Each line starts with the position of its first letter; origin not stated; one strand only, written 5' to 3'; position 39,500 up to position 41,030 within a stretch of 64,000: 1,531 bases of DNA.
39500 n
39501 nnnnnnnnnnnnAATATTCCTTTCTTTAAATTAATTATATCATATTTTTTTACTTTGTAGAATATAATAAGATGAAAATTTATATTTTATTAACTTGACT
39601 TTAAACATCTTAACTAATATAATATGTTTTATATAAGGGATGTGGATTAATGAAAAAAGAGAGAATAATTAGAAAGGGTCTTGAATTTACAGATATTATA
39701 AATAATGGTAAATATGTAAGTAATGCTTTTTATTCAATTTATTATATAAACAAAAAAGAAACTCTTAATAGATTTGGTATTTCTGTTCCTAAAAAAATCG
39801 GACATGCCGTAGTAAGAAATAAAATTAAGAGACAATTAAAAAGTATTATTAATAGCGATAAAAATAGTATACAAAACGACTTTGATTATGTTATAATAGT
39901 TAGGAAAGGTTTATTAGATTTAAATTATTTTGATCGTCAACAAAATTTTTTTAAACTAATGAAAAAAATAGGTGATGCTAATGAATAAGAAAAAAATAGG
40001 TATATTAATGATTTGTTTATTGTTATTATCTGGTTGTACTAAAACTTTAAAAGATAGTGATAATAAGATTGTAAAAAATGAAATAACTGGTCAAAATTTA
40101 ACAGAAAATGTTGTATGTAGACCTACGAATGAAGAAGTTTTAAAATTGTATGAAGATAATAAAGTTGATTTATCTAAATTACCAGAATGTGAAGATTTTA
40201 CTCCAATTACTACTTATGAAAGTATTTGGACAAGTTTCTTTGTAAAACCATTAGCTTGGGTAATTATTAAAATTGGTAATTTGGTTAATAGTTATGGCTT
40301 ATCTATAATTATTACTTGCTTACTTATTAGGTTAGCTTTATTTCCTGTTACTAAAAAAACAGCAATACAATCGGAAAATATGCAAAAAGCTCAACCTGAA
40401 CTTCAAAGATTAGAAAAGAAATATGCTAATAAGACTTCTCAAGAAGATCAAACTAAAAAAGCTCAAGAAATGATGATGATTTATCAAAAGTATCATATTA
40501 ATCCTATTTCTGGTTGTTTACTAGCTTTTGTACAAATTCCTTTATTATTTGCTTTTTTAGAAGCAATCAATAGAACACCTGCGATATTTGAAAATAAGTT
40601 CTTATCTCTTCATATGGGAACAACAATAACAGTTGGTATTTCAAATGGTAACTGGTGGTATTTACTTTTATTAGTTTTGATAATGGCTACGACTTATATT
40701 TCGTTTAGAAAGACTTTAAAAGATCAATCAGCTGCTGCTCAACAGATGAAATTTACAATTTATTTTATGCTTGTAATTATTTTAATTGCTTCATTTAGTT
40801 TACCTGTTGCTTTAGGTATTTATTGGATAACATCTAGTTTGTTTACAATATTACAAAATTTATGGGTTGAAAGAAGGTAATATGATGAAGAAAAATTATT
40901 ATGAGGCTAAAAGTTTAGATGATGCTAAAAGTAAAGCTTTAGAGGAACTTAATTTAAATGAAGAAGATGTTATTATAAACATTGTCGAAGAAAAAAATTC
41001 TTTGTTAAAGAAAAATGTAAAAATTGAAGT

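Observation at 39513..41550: rpmH-rnpA linkage broken: rnpA-yidC-jag relocated ~13 kb and inverted, with its own consensus promoter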

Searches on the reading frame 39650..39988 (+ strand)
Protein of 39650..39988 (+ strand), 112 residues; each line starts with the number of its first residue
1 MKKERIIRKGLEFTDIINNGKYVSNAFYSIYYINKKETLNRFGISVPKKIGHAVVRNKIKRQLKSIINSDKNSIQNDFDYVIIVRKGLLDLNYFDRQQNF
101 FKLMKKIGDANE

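Call 3: search_protein_families(library=pfam, proteins=[window:39650-39988:+])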
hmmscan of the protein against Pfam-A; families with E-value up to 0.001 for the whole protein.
window:39650-39988:+ (112 aa): 1 family
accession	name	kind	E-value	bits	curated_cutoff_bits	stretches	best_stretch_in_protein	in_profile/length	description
PF00825.24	Ribonuclease_P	-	1.5e-25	89.8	22.3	1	1-107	1-108/109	Ribonuclease P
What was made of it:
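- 39650..39988 (+): rnpA, the RNase P protein component (112 aa), with the RNR motif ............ PF00825, E = 1.5e-25, full length (call 3).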

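Call 8: find_encoding_contigs(protein=window:39650-39988:+, flank=10000, max_places=6)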
Protein window:39650-39988:+ (112 aa): 3 contigs read that carry it; 3 places shown.
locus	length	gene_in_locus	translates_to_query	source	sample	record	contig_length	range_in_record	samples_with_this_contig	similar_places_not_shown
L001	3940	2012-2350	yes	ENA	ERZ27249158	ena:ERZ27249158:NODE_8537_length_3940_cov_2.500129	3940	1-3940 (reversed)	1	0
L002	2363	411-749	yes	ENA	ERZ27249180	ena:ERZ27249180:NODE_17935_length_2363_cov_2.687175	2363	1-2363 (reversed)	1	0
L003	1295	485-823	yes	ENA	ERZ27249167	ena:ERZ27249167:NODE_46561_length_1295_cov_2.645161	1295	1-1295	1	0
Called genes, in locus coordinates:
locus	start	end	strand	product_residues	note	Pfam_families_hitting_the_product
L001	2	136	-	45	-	?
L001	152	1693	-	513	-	PF03806:ABG_transport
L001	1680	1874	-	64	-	PF06107:DUF951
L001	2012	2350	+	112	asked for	PF00825:Ribonuclease_P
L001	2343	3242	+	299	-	PF02096:60KD_IMP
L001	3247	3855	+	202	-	PF14804:Jag_N, PF07650:KH_2 (weak), PF13083:KH_KhpA-B, PF01424:R3H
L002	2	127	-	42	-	?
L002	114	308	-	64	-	PF06107:DUF951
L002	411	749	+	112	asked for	PF00825:Ribonuclease_P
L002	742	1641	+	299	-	PF02096:60KD_IMP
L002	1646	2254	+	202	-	PF14804:Jag_N, PF07650:KH_2 (weak), PF13083:KH_KhpA-B, PF01424:R3H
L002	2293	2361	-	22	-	?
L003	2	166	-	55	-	?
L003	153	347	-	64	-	PF06107:DUF951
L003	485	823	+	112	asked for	PF00825:Ribonuclease_P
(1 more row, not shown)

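Call 51: search_protein_families(library=ncbifam, proteins=[window:39650-39988:+], max_evalue=0.001)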
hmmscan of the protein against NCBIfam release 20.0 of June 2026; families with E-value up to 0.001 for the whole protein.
window:39650-39988:+ (112 aa): 1 family
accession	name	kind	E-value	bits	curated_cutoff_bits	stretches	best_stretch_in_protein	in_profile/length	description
TIGR00188.1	rnpA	equivalog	2.9e-25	88.6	38.35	1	1-108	1-108/111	ribonuclease P protein component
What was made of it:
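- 39650..39988 (+): TIGR00188 equivalog, 88.6 bits against a cut-off of 38.35 (call 51).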

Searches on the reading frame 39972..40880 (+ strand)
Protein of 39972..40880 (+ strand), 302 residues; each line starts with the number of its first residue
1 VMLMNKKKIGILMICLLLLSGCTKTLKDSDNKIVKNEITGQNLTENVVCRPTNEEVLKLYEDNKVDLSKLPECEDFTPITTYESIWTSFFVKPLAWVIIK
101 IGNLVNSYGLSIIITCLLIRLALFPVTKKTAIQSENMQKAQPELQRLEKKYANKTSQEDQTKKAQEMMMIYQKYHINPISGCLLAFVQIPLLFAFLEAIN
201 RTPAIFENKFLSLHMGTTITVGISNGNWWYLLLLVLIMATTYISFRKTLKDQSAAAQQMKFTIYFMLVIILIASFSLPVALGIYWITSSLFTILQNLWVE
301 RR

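Call 3: search_protein_families(library=pfam, proteins=[window:39972-40880:+])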
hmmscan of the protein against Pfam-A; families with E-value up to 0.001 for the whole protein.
window:39972-40880:+ (302 aa): 1 family
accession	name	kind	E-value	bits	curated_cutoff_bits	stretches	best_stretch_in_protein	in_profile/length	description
PF02096.25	60KD_IMP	-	3.6e-39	134.8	35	1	108-301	1-163/163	60Kd inner membrane protein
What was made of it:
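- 39972..40880 (+): yidC/spoIIIJ-type membrane insertase. It overlaps the end of rnpA. Gene callers start it at 39981 (299 aa). It carries a lipobox, LLLLSGC. PF02096, E = 3.6e-39 (call 3).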

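Call 7: find_encoding_contigs(protein=window:39972-40880:+, flank=10000, max_places=6)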
Protein window:39972-40880:+ (302 aa): no gene with exactly this product is on record in the collection.
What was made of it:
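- Tried and rejected: Exact look-up of the 302-aa YidC ORF failed because public callers use a later start codon (call 7).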

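Call 51: search_protein_families(library=ncbifam, proteins=[window:39981-40880:+], max_evalue=0.001)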
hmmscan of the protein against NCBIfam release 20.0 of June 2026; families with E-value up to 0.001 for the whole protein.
window:39981-40880:+ (299 aa): 22 families
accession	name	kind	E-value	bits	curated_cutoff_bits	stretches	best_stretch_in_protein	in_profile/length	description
NF002803.0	PRK02944.1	equivalog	1.7e-48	165.2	377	1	74-295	26-239/255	YidC family membrane integrase SpoIIIJ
TIGR03592.1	yidC_oxa1_cterm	subfamily_domain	1e-41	143.1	84.3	1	104-297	1-190/191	membrane protein insertase YidC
NF002353.0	PRK01318.1-4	equivalog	1.1e-27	96.9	365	1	83-299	355-575/596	membrane protein insertase YidC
NF002355.0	PRK01318.2-2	equivalog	6.7e-25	87.6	891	1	91-298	383-595/602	membrane protein insertase YidC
NF002567.0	PRK02201.1-2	equivalog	9.5e-25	87.3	452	1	74-296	386-632/651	membrane protein insertase YidC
NF002356.0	PRK01318.2-3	equivalog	1.4e-24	86.4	460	1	98-296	366-571/627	membrane protein insertase YidC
NF002352.0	PRK01318.1-3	equivalog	2e-24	86.6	447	1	78-298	347-550/562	membrane protein insertase YidC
NF002350.0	PRK01315.1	equivalog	5.5e-24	84.9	282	2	104-197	41-129/329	membrane protein insertase YidC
NF002351.0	PRK01318.1-1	equivalog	1.1e-23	83.8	740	1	82-295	330-529/545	membrane protein insertase YidC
NF002358.0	PRK01318.2-5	equivalog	6.9e-23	81.2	605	1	30-296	267-535/545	membrane protein insertase YidC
NF002357.0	PRK01318.2-4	equivalog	8.8e-23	80.8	479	1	82-298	312-514/532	membrane protein insertase YidC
NF002687.0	PRK02463.1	equivalog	1.3e-22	80.1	425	1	82-296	37-247/307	membrane protein insertase YidC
NF002899.0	PRK03449.1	equivalog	5.5e-20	71.8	276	1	103-212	30-137/359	membrane protein insertase YidC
NF002566.0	PRK02201.1-1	equivalog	2.2e-19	69.7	342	1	11-294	53-353/380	membrane protein insertase YidC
NF002359.0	PRK01318.2-6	equivalog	3.5e-19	68.6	600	1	101-290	377-571/624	membrane protein insertase YidC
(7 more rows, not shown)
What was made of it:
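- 39972..40880 (+): TIGR03592, 143 bits against a cut-off of 84; the best equivalog-type match is SpoIIIJ (call 51).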
